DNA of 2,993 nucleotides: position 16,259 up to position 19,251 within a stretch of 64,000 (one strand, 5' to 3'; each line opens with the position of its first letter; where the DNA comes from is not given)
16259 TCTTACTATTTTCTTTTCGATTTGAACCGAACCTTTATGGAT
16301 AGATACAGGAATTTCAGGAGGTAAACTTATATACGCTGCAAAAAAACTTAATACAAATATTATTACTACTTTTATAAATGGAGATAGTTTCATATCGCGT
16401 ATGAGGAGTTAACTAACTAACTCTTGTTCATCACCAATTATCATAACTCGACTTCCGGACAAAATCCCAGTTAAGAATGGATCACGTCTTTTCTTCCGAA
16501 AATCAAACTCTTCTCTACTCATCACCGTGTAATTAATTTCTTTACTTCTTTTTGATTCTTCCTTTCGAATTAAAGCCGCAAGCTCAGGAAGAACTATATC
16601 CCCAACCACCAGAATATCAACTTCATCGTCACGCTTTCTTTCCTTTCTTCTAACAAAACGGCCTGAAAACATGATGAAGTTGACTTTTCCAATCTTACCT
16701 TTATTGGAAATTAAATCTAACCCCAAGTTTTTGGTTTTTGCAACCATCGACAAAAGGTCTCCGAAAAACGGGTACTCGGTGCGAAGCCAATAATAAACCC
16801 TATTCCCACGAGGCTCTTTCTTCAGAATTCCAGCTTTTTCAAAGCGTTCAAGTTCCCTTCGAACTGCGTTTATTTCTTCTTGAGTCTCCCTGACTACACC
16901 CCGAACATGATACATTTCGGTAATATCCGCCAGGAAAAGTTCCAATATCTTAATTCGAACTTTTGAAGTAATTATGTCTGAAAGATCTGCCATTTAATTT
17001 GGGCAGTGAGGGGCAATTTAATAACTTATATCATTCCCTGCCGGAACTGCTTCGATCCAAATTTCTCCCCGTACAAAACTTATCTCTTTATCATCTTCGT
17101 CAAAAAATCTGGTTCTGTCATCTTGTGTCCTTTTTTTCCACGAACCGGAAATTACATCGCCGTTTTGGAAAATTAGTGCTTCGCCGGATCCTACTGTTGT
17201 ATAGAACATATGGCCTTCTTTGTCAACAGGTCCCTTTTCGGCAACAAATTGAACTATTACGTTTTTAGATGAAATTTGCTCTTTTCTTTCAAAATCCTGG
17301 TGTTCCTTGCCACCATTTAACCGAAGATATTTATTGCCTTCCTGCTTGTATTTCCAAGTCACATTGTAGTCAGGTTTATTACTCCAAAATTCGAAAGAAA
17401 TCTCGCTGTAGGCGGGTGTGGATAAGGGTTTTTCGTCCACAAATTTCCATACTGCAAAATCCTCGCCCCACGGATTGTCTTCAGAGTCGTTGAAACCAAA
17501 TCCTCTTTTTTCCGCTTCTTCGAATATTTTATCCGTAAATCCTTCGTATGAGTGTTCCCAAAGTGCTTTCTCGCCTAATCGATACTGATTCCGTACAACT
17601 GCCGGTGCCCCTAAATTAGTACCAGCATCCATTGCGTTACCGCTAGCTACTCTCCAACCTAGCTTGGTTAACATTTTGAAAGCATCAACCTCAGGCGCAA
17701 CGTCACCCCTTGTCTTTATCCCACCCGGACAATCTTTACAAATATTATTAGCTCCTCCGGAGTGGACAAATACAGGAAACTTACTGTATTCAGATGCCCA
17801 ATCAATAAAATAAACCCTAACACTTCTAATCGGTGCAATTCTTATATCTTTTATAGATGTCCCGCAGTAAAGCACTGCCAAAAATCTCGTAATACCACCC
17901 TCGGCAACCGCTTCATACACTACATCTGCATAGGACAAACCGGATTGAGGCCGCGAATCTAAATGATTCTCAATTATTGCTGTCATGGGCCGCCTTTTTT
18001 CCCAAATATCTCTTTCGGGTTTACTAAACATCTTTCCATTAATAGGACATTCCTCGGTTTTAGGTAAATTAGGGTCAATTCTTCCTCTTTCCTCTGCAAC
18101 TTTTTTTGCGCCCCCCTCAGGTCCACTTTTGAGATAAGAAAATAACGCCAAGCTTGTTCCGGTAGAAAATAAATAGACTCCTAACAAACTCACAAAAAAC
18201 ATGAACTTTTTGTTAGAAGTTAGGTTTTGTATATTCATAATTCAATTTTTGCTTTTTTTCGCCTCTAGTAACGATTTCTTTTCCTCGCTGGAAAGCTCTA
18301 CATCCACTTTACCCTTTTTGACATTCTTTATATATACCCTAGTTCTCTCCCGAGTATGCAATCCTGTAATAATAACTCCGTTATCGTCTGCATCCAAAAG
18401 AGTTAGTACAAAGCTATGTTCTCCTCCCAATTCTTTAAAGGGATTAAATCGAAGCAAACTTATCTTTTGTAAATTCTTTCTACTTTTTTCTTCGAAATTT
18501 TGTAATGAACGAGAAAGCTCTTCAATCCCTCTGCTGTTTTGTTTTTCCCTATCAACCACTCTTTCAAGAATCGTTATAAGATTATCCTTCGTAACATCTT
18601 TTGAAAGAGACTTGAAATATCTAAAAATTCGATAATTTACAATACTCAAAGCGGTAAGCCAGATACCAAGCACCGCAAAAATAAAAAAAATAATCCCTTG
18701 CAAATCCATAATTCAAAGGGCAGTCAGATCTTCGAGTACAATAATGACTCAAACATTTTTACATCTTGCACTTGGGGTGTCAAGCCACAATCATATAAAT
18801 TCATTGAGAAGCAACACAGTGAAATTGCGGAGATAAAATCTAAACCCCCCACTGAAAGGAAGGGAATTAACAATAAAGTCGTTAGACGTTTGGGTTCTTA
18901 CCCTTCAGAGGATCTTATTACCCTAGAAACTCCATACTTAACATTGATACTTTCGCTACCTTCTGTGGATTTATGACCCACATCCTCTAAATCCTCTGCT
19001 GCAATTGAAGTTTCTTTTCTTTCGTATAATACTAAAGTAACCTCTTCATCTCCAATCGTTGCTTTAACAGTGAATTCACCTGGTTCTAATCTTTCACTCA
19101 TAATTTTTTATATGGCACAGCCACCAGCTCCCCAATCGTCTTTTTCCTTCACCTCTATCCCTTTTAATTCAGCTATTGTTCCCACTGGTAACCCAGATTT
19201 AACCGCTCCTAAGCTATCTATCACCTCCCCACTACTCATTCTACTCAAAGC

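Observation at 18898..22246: Accessory islet: small acidic ORFs, a P-loop NTPase fused to an OmpR-type wHTH, a 324-aa unknown, a tail-anchored protein and a Zn-ribbon gene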

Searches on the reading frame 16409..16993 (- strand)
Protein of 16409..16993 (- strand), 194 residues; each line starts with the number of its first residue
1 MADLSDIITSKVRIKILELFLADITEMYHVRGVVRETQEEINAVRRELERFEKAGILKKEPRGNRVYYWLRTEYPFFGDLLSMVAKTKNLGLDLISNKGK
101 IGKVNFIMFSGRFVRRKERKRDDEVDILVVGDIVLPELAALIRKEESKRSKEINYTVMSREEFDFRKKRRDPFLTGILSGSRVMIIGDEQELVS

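Call 3: search_protein_families(library=pfam, max_evalue=1, proteins=[window:16409-16993:-])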
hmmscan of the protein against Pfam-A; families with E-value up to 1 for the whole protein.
window:16409-16993:- (194 aa): 1 family
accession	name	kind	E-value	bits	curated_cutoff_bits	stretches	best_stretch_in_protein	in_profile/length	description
PF07848.18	PaaX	-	0.011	16.4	24.8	1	42-70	38-66/70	PaaX-like protein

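Call 29: search_protein_families(library=ncbifam, max_evalue=1, proteins=[window:16409-16993:-])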
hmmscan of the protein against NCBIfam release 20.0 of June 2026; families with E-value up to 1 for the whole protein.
window:16409-16993:- (194 aa): 2 families
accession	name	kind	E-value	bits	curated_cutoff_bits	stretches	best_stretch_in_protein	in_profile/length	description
NF033788.1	HTH_metalloreg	subfamily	4.9e-05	23.1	55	1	2-73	2-71/77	metalloregulator ArsR/SmtB family transcription factor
NF041413.1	ArsR_Rv2640c_fam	equivalog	0.041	14.3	155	1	9-72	40-103/118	Rv2640c family ArsR-like transcriptional regulator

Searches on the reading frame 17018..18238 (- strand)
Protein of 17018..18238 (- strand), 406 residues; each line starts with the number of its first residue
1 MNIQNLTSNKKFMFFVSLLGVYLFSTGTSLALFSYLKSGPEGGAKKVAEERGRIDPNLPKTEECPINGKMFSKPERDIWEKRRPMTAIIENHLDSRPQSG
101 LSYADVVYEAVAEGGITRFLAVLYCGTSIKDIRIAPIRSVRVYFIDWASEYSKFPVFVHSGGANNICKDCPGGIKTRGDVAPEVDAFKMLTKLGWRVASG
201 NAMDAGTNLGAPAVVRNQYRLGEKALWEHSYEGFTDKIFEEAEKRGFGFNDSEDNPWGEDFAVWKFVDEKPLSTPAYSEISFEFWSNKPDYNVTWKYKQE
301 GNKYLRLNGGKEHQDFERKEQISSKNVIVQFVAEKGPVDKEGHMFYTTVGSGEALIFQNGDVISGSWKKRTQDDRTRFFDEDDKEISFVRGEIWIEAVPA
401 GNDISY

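Call 3: search_protein_families(library=pfam, max_evalue=1, proteins=[window:17018-18238:-])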
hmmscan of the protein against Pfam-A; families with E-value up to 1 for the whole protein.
window:17018-18238:- (406 aa): 2 families
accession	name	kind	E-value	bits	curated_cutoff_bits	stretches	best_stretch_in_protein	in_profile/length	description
PF17479.7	DUF3048_C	-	3.3e-27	95.5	25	1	288-395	9-114/114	Protein of unknown function (DUF3048) C-terminal domain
PF11258.13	DUF3048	-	2.4e-26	93.1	25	1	80-169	12-97/148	Protein of unknown function (DUF3048) N-terminal domain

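Call 41: find_related_loci(query=window:17018-18238:-, collection=genome_contigs, flank=9000)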
Query window:17018-18238:- (406 aa) in genome_contigs; peptide patterns used: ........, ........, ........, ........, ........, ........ (x = any residue, [..] = any of these).
28 stretches matched a pattern; 10 encode a relative of the query (tblastn E <= 1e-3); 10 distinct loci.
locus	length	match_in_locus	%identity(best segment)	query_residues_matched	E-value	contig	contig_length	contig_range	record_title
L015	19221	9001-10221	77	3-406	0e+0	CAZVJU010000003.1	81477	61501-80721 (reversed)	MAG TPA_asm: uncultured Gammaproteobacteria bacterium isolate SRP050083_co3_9 genome assembly, contig: NODE_112_length_8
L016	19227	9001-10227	75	1-406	0e+0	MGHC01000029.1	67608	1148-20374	MAG: Candidatus Woesebacteria bacterium RIFCSPLOWO2_01_FULL_39_10 rifcsplowo2_01_scaffold_603, whole genome shotgun sequ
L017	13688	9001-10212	73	2-406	0e+0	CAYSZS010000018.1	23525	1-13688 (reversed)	MAG TPA_asm: uncultured Gammaproteobacteria bacterium isolate SRP050083_co1_18 genome assembly, contig: NODE_825_length_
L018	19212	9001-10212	71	2-406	0e+0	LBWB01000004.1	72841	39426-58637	MAG: Candidatus Woesebacteria bacterium GW2011_GWB1_39_12 UT24_C0004, whole genome shotgun sequence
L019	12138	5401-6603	69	5-406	0e+0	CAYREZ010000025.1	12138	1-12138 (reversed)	MAG TPA_asm: uncultured Gammaproteobacteria bacterium isolate SRP050083_co1_461 genome assembly, contig: NODE_2384_lengt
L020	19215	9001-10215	66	1-406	0e+0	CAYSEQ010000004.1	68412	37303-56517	MAG TPA_asm: uncultured Gammaproteobacteria bacterium isolate binchicken_co30_31 genome assembly, contig: NODE_448_lengt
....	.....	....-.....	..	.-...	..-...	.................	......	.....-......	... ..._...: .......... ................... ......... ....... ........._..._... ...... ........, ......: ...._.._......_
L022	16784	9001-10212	58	4-406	2e-163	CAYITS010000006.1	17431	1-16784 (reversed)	MAG TPA_asm: uncultured Gammaproteobacteria bacterium isolate ERP119705_co3_637 genome assembly, contig: NODE_3776_lengt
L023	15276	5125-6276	44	11-406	3e-105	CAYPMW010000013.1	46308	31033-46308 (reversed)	MAG TPA_asm: uncultured Gammaproteobacteria bacterium isolate binchicken_co227_1238 genome assembly, contig: NODE_1387_l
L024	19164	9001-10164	40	4-406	5e-94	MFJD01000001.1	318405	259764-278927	MAG: Candidatus Gottesmanbacteria bacterium RBG_16_52_11 RBG_16_scaffold_121, whole genome shotgun sequence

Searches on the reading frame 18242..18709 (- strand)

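Call 3: search_protein_families(library=pfam, max_evalue=1, proteins=[window:18242-18709:-])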
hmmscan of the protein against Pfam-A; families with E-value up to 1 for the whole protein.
window:18242-18709:- (155 aa): 4 families
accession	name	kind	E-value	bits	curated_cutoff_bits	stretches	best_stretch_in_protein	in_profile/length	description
PF14584.11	DUF4446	-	5.1e-34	117.9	27.4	1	7-150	6-149/150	Protein of unknown function (DUF4446)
PF08514.17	STAG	-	0.0066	16.8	25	1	11-79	43-104/114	STAG domain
PF07019.17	EMC6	-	0.045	14.7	23.3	1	3-46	25-68/81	EMC6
PF12725.13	DUF3810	-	0.17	11.7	28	1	7-84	64-141/311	Protein of unknown function (DUF3810)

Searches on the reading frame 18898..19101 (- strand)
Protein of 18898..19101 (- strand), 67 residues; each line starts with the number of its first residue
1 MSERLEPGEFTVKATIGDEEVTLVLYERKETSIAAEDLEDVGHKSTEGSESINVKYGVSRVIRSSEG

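Call 3: search_protein_families(library=pfam, max_evalue=1, proteins=[window:18898-19101:-])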
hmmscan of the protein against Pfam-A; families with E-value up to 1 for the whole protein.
window:18898-19101:- (67 aa): 0 families

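Call 4: search_protein_families(library=padloc, max_evalue=1, proteins=[window:18898-19101:-])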
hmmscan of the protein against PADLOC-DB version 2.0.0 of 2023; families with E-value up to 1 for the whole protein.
window:18898-19101:- (67 aa): 0 families

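Call 29: search_protein_families(library=ncbifam, max_evalue=1, proteins=[window:18898-19101:-])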
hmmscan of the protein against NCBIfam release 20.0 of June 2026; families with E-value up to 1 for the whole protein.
window:18898-19101:- (67 aa): 1 family
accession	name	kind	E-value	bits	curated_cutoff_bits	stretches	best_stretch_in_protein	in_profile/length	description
NF006873.0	PRK09369.1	subfamily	0.0084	14.8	297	1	2-56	232-286/419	UDP-N-acetylglucosamine 1-carboxyvinyltransferase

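Call 81: search_protein_families(library=phrogs, max_evalue=0.01, proteins=[window:18898-19101:-])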
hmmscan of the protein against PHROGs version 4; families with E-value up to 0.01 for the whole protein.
window:18898-19101:- (67 aa): 0 families
